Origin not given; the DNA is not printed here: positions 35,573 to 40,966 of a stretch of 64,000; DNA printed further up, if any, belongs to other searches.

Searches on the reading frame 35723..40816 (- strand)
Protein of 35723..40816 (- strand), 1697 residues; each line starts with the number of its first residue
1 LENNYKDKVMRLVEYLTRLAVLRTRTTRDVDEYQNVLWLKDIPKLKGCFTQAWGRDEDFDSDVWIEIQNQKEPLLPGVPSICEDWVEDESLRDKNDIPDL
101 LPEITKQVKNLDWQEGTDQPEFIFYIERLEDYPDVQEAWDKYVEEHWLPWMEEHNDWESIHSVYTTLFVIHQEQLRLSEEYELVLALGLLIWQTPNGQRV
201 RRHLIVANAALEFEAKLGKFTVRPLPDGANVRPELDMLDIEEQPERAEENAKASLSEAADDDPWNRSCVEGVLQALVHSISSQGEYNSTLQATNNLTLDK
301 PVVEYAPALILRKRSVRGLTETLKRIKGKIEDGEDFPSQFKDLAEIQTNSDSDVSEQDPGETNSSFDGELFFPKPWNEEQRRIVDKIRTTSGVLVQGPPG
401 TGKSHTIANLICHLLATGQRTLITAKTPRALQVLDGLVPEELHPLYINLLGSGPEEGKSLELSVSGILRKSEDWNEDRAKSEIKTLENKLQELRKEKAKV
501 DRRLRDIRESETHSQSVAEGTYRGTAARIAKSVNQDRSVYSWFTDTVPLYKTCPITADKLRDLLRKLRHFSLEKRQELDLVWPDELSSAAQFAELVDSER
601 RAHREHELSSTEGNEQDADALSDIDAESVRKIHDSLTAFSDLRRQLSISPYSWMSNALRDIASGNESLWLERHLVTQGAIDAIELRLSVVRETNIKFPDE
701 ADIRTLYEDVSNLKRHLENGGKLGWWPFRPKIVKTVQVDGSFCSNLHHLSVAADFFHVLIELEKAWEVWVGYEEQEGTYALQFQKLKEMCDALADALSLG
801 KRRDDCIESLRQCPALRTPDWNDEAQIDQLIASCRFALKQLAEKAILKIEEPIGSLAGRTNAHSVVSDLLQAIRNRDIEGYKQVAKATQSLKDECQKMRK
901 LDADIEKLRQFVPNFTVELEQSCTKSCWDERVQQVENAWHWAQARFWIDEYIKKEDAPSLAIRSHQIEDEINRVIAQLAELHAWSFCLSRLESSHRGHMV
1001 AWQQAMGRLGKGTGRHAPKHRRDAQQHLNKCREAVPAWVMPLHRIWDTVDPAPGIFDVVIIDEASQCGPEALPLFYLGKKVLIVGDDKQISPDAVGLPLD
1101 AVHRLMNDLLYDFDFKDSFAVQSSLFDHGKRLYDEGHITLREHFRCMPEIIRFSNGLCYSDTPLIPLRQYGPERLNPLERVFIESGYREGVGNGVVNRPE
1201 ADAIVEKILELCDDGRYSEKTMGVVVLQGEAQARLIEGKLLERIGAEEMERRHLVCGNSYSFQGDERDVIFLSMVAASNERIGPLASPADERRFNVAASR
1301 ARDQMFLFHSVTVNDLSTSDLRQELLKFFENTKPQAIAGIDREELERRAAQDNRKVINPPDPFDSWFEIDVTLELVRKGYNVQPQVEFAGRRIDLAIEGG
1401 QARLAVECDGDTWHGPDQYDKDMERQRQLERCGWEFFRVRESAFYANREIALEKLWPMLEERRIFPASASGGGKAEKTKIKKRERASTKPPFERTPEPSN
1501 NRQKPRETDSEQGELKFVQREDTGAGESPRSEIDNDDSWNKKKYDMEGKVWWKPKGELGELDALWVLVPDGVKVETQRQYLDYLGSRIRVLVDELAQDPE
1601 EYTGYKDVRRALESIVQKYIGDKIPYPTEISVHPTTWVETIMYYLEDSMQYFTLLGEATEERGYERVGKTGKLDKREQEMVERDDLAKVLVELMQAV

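Call 55: search_protein_families(library=pfam, proteins=[window:35723-40816:-], max_evalue=0.001)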
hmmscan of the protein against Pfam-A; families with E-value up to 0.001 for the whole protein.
window:35723-40816:- (1697 aa): 7 families
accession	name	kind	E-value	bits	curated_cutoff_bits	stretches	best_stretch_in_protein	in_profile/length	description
PF18741.7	MTES_1575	-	6.7e-30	103.5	38.2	1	1367-1458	1-95/96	REase_MTES_1575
PF13086.12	AAA_11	-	5.3e-16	59.6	27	2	377-527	3-147/257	AAA domain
PF13087.12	AAA_12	-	5.8e-16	59.1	27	1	1122-1307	2-190/195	AAA domain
PF13604.12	AAA_30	-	1.1e-08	35.5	27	1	377-435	3-63/191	AAA domain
PF13245.12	AAA_19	-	3.6e-08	34.1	25.1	1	380-435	1-58/134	AAA domain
PF04480.18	DUF559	-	0.0002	21.6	20.6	1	1401-1456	52-105/109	Protein of unknown function (DUF559)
PF00580.27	UvrD-helicase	-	0.00031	20.9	23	0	376-419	1-42/271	UvrD/REP helicase N-terminal domain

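Call 56: search_protein_families(library=padloc, proteins=[window:35723-40816:-], max_evalue=0.001)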
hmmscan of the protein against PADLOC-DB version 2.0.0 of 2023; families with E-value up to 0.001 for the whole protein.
window:35723-40816:- (1697 aa): 9 families
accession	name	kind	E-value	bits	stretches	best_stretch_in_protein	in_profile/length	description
PDLC05009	PDC-S37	-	1.1e-59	200.4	2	1055-1499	937-1371/1550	-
PDLC03924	MkoC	-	1.3e-37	127.4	1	830-1329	450-963/1136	-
PDLC03920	MkoA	-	2.3e-32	110.3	2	1055-1307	791-1072/1112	-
PDLC02194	Hhe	-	3.5e-31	105.4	2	1024-1454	1349-1775/1911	-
PDLC03921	MkoA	-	3.2e-23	79.4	2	1055-1310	1296-1566/1607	-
PDLC04140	mad8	-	1.7e-08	32.3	1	379-498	16-115/314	mads_8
PDLC05064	PDC-S68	-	1.6e-05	20.8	1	364-431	679-741/1273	-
PDLC02895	DpdJ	-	3.6e-05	18.8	0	1044-1113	181-254/2112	DpdJ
PDLC01734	typeIV_RecD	-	0.00026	17.4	0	377-436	341-400/763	RecD_0_IVD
